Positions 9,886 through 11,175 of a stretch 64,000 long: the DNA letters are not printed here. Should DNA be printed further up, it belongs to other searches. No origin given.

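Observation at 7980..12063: All four hydrolase paralogs replace the canonical leaving-group His with Asn (LND instead of xHD)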

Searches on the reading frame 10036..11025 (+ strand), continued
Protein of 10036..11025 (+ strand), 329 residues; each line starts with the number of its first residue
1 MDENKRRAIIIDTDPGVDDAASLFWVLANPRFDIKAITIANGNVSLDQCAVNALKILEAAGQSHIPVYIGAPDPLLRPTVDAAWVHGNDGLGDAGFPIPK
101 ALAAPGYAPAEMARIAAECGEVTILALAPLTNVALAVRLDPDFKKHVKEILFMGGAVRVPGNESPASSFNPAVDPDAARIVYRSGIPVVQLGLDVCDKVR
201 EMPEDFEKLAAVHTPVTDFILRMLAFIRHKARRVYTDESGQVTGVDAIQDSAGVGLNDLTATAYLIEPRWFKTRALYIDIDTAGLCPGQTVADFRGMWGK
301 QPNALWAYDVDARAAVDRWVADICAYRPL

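Call 37: search_protein_families(library=ncbifam, proteins=[window:10036-11025:+, L091:11047-11883:+, L091:11873-12820:+, L091:12858-13760:+, L091:13803-14765:+, L091:7034-8113:+], max_evalue=0.00001)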
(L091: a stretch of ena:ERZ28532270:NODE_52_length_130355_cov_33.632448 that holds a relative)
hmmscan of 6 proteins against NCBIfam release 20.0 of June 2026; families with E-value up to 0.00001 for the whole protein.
window:10036-11025:+ (329 aa): 4 families
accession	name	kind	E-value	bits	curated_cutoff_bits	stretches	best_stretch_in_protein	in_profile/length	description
NF008036.0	PRK10768.1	equivalog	2.8e-63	213.8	382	1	6-323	2-299/304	ribonucleoside hydrolase RihC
NF007761.0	PRK10443.1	equivalog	5.3e-60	203.1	433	1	7-326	3-310/311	pyrimidine-specific ribonucleoside hydrolase RihA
NF052221.1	UridNuclsHydUriH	equivalog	3.9e-52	177.4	450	1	9-314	2-297/310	uridine-preferring nucleoside hydrolase UriH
NF007417.0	PRK09955.1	equivalog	2.3e-47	161.4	459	1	5-312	2-295/313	ribosylpyrimidine nucleosidase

L091:11047-11883:+ (278 aa): 9 families
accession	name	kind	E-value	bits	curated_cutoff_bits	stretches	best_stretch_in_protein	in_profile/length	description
NF004559.0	PRK05899.2-5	equivalog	1.3e-87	294.5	488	1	7-275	16-283/627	transketolase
NF004556.0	PRK05899.2-2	equivalog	1.9e-75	254.4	575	1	3-273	11-278/639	transketolase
TIGR00232.1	tktlase_bact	equivalog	1.3e-63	215.4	682.25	1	20-271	11-273/654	transketolase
NF004558.0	PRK05899.2-4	equivalog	6.7e-53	180.1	788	1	16-268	10-267/651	transketolase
TIGR00204.1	dxs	equivalog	4.3e-15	55.3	465.95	1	6-181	15-173/616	1-deoxy-D-xylulose-5-phosphate synthase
TIGR03182.1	PDH_E1_alph_y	equivalog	1.9e-11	43.5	393.85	1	121-250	113-244/315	pyruvate dehydrogenase (acetyl-transferring) E1 component subunit alpha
TIGR00759.1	aceE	equivalog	7.3e-11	40.8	859.9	0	33-209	101-288/885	pyruvate dehydrogenase (acetyl-transferring), homodimeric type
TIGR03181.1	PDH_E1_alph_x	equivalog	6.9e-09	35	411.35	1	125-226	129-229/341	pyruvate dehydrogenase (acetyl-transferring) E1 component subunit alpha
NF003933.0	PRK05444.2-2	equivalog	1.7e-08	33.5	395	1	8-265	24-275/606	1-deoxy-D-xylulose-5-phosphate synthase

L091:11873-12820:+ (315 aa): 9 families
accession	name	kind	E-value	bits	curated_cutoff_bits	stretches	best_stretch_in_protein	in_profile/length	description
NF004559.0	PRK05899.2-5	equivalog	6e-89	298.9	488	1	2-308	315-624/627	transketolase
TIGR00204.1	dxs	equivalog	5.9e-53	180.3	465.95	1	7-308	312-615/616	1-deoxy-D-xylulose-5-phosphate synthase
NF004556.0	PRK05899.2-2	equivalog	3.2e-49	167.8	575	1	3-307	320-637/639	transketolase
NF003933.0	PRK05444.2-2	equivalog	3e-38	131.7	395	1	6-306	290-603/606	1-deoxy-D-xylulose-5-phosphate synthase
NF008968.0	PRK12315.1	subfamily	4.3e-28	97.9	510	1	17-302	291-575/582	1-deoxy-D-xylulose-5-phosphate synthase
TIGR00232.1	tktlase_bact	equivalog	5.1e-28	97.8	682.25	1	3-307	347-652/654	transketolase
NF004558.0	PRK05899.2-4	equivalog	4.4e-21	74.9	788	1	17-303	356-645/651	transketolase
NF006667.0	PRK09212.1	subfamily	1.6e-20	73.3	321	1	5-263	4-275/327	pyruvate dehydrogenase complex E1 component subunit beta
NF008854.0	PRK11892.1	equivalog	2.8e-20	72.4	454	1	46-263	188-414/464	pyruvate dehydrogenase complex E1 component subunit beta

L091:12858-13760:+ (300 aa): 1 family
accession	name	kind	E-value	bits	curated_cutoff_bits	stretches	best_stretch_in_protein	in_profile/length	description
NF041099.2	keto_glucon_epim_IolO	equivalog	1.6e-06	27.7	300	1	26-217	23-212/269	5-keto-L-gluconate epimerase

L091:13803-14765:+ (320 aa): 22 families
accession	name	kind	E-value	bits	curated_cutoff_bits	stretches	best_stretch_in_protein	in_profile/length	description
NF005069.0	PRK06487.1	equivalog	1e-90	304.1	448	1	2-319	5-320/320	2-hydroxyacid dehydrogenase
NF006263.0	PRK08410.1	equivalog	7e-82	275.3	389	1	1-312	1-309/311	D-2-hydroxyacid dehydrogenase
NF005387.0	PRK06932.1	equivalog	2.1e-76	256.9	492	1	1-311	2-311/314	2-hydroxyacid dehydrogenase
TIGR01327.1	PGDH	equivalog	5.3e-67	226.8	454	1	36-319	31-311/525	phosphoglycerate dehydrogenase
NF009714.1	PRK13243.1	equivalog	2.3e-62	211.3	455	1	43-314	45-317/332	glyoxylate reductase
NF008759.0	PRK11790.1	equivalog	1.5e-57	195.1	404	1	26-319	35-327/410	phosphoglycerate dehydrogenase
NF011938.0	PRK15409.1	equivalog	3.1e-47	161.2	492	1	34-320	34-320/324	glyoxylate/hydroxypyruvate reductase GhrB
NF041369.1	Dhydh_Halo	equivalog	3.1e-41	141.6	400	1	56-311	45-296/305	D-2-hydroxyacid dehydrogenase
NF000492.1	vanH_gen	exception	1.3e-40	139.4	540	1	40-268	38-256/312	D-lactate dehydrogenase VanH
NF005750.0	PRK07574.1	equivalog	1.6e-39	136.1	329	1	31-313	76-360/386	NAD-dependent formate dehydrogenase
NF005027.0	PRK06436.1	equivalog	4e-35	121.4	261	1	45-319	34-289/303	2-hydroxyacid dehydrogenase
NF000112.1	vanH-Amyco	exception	9.5e-34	117.1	625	1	31-267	58-284/348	VanH-AOV family D-lactate dehydrogenase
NF000151.1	vanH-Ac1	exception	1.5e-33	116.5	750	1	36-267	70-291/351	D-lactate dehydrogenase VanH-Ac1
NF000371.1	vanH_Agroup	exception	1.5e-33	116.4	700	1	53-293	56-299/322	VanH-A/VanH-Pt family D-lactate dehydrogenase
NF000128.1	vanH-Sc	exception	2e-33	115.9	650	1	41-268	59-276/337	D-lactate dehydrogenase VanH-Sc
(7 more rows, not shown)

L091:7034-8113:+ (359 aa): 3 families
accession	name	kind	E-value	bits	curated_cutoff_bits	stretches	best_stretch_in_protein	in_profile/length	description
NF037995.1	TRAP_S1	subfamily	5.7e-62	209.5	50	1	61-327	1-266/271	TRAP transporter substrate-binding protein DctP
TIGR00787.1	dctP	subfamily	4.6e-46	157.3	175.05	1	63-317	2-256/257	DctP family TRAP transporter solute-binding subunit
NF041428.1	TrsH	subfamily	3.2e-06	27.3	150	1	4-87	1-81/149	TrsH/TraH family protein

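Call 40: search_protein_representatives(alignment_id=A2)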
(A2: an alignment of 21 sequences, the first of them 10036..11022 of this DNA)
Query: 21 sequences, 335 profile positions. Proteins with E-value up to 0.001 (for the whole library): 21862; up to 1e-10: 12423; up to 1e-30: 3545. The best 150 are listed.
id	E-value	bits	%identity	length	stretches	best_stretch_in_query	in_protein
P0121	5.3e-166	568.1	-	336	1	1-333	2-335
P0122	6.8e-118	410.0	-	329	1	8-331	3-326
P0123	2.4e-108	378.5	-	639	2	5-328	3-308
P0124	6.1e-87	308.2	-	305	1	98-333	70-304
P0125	8.8e-86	304.4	-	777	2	5-192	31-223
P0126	7.6e-85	301.3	-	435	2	17-231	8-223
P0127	1.0e-84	300.9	-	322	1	7-329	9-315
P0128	1.4e-83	297.1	-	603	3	3-324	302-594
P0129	1.8e-82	293.5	-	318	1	5-323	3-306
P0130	1.2e-81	290.8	-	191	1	1-167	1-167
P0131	1.4e-81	290.6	-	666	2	8-235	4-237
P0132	1.4e-80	287.3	-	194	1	128-332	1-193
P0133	1.2e-79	284.2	-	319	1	8-332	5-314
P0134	1.5e-77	277.4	-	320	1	7-333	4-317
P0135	2.3e-77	276.7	-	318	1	4-332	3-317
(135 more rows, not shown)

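Call 43: search_protein_families(library=pfam, proteins=[L008:3586-5265:+, L008:5734-6822:+, L008:7140-7910:+, L008:8053-8907:+, L008:8935-9846:+, L008:11024-12544:+, L008:12574-13191:+, L008:13311-14099:+, L008:14096-14959:+, L008:15824-16492:+], max_evalue=0.00001)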
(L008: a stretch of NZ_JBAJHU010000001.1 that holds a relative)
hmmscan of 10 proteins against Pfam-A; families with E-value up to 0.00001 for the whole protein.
L008:3586-5265:+ (559 aa): 3 families
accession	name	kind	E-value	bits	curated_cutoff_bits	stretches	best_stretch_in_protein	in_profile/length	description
PF00128.31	Alpha-amylase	-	7.4e-184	612.5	22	1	13-479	1-446/446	Alpha amylase, catalytic domain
PF16657.11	Malt_amylase_C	-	7.9e-08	32.7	27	1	479-553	1-73/75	Maltogenic Amylase, C-terminal domain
PF23915.1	SusG_C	-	1.4e-06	29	27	1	491-554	1-61/62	Alpha-amylase SusG C-terminal domain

L008:5734-6822:+ (362 aa): 4 families
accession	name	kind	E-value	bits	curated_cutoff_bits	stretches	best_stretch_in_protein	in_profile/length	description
PF13377.12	Peripla_BP_3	-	1e-41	143.3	26.5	1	182-342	2-167/167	Periplasmic binding protein-like domain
PF00532.27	Peripla_BP_1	-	1.1e-31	110.8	22.2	1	71-323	2-265/281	Periplasmic binding proteins and sugar binding domain of LacI family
PF00356.27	LacI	-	1.7e-17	63.4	27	1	14-57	1-44/46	Bacterial regulatory proteins, lacI family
PF13407.12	Peripla_BP_4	-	1.2e-12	48.4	35.1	1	74-323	2-257/258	Periplasmic binding protein domain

L008:7140-7910:+ (256 aa): 1 family
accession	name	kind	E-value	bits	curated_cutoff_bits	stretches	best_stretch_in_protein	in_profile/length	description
PF00753.33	Lactamase_B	-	1.2e-22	81.2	22.7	1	24-208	6-196/196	Metallo-beta-lactamase superfamily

L008:8053-8907:+ (284 aa): 3 families
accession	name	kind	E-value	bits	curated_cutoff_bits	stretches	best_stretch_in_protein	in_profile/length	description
PF13561.12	adh_short_C2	-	1.5e-59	201.9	27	1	21-254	6-236/236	Enoyl-(Acyl carrier protein) reductase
PF00106.31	adh_short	-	1.1e-48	165.8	26.6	1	13-205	2-189/195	short chain dehydrogenase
PF08659.16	KR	-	2.2e-08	34.7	22.6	1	14-177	3-161/180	KR domain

L008:8935-9846:+ (303 aa): 1 family
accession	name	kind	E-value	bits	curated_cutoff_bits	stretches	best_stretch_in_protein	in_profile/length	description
PF03437.21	BtpA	-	1.7e-79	267.3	30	1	41-294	2-252/254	BtpA family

L008:11024-12544:+ (506 aa): 2 families
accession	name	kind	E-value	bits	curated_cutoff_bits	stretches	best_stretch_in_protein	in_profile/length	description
PF01979.26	Amidohydro_1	-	1.5e-53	182.7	25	1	58-429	1-345/345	Amidohydrolase family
PF07969.17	Amidohydro_3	-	4.7e-14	53.2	29.7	1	282-427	325-469/472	Amidohydrolase family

L008:12574-13191:+ (205 aa): 0 families

L008:13311-14099:+ (262 aa): 1 family
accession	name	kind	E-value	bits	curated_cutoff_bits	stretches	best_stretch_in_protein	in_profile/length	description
PF02361.21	CbiQ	-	8.2e-24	84.9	25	1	22-228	6-212/216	Cobalt transport protein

L008:14096-14959:+ (287 aa): 3 families
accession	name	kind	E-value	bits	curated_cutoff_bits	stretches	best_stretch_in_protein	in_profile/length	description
PF00005.33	ABC_tran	-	1.5e-30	107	25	1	21-174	1-137/137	ABC transporter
PF13304.12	AAA_21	-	1.6e-08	35.5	27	0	140-201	232-296/304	AAA domain, putative AbiEii toxin, Type IV TA system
PF02463.25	SMC_N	-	2e-07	31.1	40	1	31-216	24-210/220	RecF/RecN/SMC N terminal domain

L008:15824-16492:+ (222 aa): 1 family
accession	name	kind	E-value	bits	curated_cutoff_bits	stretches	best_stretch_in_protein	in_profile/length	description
PF01177.27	Asp_Glu_race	-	7.5e-17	62.3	31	1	8-209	8-209/211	Asp/Glu/Hydantoin racemase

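Call 45: search_solved_structures(query=L091:7034-8113:+, max_evalue=1e-10)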
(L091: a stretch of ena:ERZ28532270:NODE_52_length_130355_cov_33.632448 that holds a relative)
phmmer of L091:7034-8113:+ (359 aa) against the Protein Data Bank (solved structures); distinct sequences matched with E-value up to 1e-10: 83 (the best 60 are shown).
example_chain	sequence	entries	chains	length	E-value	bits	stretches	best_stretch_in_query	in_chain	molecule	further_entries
4xfe_A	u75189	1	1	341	6.3e-38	134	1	74-344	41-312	TRAP dicarboxylate transporter subunit DctP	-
4nn3_A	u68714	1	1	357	6e-37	130.8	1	56-335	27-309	TRAP dicarboxylate transporter, DctP subunit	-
4x04_A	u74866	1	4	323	2.9e-35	125.3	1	68-349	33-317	solute binding protein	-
4ng7_A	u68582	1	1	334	3e-35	125.2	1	68-351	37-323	TRAP periplasmic solute binding protein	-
4pf8_A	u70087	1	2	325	1.1e-34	123.4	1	75-350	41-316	TRAP-T family transporter, DctP (Periplasmic binding) subunit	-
4x8r_A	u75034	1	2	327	7.2e-34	120.7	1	57-357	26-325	TRAP dicarboxylate transporter, DctP subunit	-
4p47_A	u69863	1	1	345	7.6e-34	120.6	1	65-344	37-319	TRAP dicarboxylate transporter, DctP subunit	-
4nq8_A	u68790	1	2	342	7.6e-34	120.6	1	57-346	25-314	Putative periplasmic substrate-binding transport protein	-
4mhf_A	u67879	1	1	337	8e-34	120.5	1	61-347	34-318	TRAP dicarboxylate transporter, DctP subunit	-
4mij_A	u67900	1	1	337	8e-34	120.5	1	61-347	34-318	TRAP dicarboxylate transporter, DctP subunit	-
4pc9_A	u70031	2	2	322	2e-33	119.3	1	47-331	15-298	C4-dicarboxylate transport system, substrate-binding protein, putative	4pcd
7bbr_A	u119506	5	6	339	1.9e-32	116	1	67-340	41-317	Putative TRAP transporter solute receptor DctP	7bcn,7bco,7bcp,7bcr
4p1e_A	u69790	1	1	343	6.3e-31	111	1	61-290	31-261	TRAP dicarboxylate transporter, DctP subunit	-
4pdh_A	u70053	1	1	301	4.5e-30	108.2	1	58-344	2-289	TRAP dicarboxylate transporter, DctP subunit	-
4p1l_A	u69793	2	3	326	1.4e-29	106.5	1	66-352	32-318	TRAP dicarboxylate transporter, DctP subunit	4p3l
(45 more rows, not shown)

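Call 48: list_cluster_members(proteins=[P0017, P0003, P0075, P0057, P0115, P0053, P0021, P0006, P0044, P0100])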
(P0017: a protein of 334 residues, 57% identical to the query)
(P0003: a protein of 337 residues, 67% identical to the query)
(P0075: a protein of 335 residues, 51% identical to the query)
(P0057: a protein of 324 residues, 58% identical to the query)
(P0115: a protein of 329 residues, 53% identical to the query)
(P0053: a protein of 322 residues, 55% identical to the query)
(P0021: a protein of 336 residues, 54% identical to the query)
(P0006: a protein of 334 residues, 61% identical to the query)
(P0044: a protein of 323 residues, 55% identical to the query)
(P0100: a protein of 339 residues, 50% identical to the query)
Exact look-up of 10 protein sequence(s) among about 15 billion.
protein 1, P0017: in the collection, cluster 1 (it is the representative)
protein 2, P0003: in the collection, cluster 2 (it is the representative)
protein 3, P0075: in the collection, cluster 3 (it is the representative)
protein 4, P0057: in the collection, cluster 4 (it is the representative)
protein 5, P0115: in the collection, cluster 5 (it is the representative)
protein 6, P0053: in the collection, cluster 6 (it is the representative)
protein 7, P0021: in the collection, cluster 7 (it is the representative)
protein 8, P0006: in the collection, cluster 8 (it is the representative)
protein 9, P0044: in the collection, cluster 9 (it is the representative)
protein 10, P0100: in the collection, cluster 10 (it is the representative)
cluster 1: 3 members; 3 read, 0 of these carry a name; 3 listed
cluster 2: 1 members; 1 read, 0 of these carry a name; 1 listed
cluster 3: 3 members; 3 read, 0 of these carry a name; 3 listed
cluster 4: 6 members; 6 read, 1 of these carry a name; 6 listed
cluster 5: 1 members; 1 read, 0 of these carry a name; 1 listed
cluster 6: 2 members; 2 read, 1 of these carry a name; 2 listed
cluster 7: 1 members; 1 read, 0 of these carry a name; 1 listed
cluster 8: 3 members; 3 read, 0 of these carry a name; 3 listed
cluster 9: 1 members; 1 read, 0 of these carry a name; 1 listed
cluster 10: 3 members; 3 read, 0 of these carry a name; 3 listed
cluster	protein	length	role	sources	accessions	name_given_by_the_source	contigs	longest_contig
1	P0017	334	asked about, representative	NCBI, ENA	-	-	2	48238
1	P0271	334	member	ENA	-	-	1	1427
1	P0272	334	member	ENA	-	-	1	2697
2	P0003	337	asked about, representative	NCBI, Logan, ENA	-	-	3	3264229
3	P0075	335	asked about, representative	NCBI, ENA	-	-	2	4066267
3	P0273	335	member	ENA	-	-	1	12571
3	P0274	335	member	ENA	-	-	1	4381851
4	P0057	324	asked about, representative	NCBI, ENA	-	-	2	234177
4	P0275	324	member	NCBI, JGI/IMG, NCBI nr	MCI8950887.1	MAG: nucleoside hydrolase [Lachnospiraceae bacterium] | inosine-uridine nucleoside N-ribohydrolase | nucleoside hydrolase [Lachnospiraceae bacterium]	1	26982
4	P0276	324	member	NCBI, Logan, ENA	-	-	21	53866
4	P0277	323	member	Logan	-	-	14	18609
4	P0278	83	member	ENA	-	-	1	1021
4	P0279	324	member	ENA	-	-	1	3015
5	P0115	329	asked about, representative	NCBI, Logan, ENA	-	-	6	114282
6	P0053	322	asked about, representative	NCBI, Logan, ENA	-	-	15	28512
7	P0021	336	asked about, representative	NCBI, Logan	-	-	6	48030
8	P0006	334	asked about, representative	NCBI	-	-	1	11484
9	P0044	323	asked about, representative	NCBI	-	-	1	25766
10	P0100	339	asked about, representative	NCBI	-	-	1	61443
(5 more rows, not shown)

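Call 55: find_encoding_contigs(protein=P0115, flank=10000, max_places=1)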
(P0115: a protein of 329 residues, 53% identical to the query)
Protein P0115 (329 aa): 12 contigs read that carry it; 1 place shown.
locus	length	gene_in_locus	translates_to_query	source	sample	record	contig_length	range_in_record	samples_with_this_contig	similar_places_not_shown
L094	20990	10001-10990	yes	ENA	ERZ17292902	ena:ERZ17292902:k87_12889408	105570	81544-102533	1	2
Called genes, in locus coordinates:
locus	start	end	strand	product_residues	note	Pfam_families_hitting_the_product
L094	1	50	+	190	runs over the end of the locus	-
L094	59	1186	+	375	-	PF13306:LRR_5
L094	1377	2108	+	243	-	PF00072:Response_reg, PF04397:LytTR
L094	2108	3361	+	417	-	-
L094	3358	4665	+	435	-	PF14501:HATPase_c_5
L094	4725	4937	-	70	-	-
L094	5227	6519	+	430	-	PF01547:SBP_bac_1, PF13416:SBP_bac_8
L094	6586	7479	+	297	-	PF00528:BPD_transp_1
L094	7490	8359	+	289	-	PF00528:BPD_transp_1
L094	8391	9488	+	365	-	PF02746:MR_MLE_N, PF13378:MR_MLE_C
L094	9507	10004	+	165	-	PF02502:LacAB_rpiB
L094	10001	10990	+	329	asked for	PF01156:IU_nuc_hydro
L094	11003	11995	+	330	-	PF01156:IU_nuc_hydro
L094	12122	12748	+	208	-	PF00392:GntR, PF07729:FCD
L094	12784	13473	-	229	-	PF04055:Radical_SAM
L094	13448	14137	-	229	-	PF02592:Vut_1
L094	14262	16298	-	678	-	PF04879:Molybdop_Fe4S4, PF00384:Molybdopterin, PF01568:Molydop_binding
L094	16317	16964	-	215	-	PF00392:GntR, PF07729:FCD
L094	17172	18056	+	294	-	PF19799:DUF6282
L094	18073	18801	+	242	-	PF02585:PIG-L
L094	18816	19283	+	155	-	PF07331:TctB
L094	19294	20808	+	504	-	PF01970:TctA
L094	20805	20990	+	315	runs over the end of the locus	PF03401:TctC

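Call 56: find_encoding_contigs(protein=P0100, flank=10000, max_places=1)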
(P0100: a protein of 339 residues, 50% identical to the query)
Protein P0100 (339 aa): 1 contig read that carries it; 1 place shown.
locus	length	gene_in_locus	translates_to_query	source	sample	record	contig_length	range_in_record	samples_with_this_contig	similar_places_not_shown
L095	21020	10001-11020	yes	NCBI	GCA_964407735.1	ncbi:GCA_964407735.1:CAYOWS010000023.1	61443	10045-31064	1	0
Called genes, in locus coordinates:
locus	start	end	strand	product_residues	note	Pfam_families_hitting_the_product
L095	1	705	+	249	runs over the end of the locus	PF00497:SBP_bac_3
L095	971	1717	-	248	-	PF02517:Rce1-like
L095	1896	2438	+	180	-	PF03551:PadR, PF13601:HTH_34 (weak)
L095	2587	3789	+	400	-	PF12697:Abhydrolase_6 (weak), PF00561:Abhydrolase_1 (faint), PF12146:Hydrolase_4 (faint), PF00326:Peptidase_S9 (faint), PF13405:EF-hand_6 (faint), PF00036:EF-hand_1 (faint)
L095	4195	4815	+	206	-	PF00392:GntR, PF07729:FCD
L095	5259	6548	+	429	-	PF01547:SBP_bac_1, PF13416:SBP_bac_8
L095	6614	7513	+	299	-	PF00528:BPD_transp_1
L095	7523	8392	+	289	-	PF00528:BPD_transp_1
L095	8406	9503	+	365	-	PF02746:MR_MLE_N, PF13378:MR_MLE_C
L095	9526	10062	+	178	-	PF02502:LacAB_rpiB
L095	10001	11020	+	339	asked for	PF01156:IU_nuc_hydro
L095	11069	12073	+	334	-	PF01156:IU_nuc_hydro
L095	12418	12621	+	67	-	-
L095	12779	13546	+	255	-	PF00497:SBP_bac_3, PF10613:Lig_chan-Glu_bd (weak)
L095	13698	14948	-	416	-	PF01408:GFO_IDH_MocA, PF02894:GFO_IDH_MocA_C, PF22725:GFO_IDH_MocA_C3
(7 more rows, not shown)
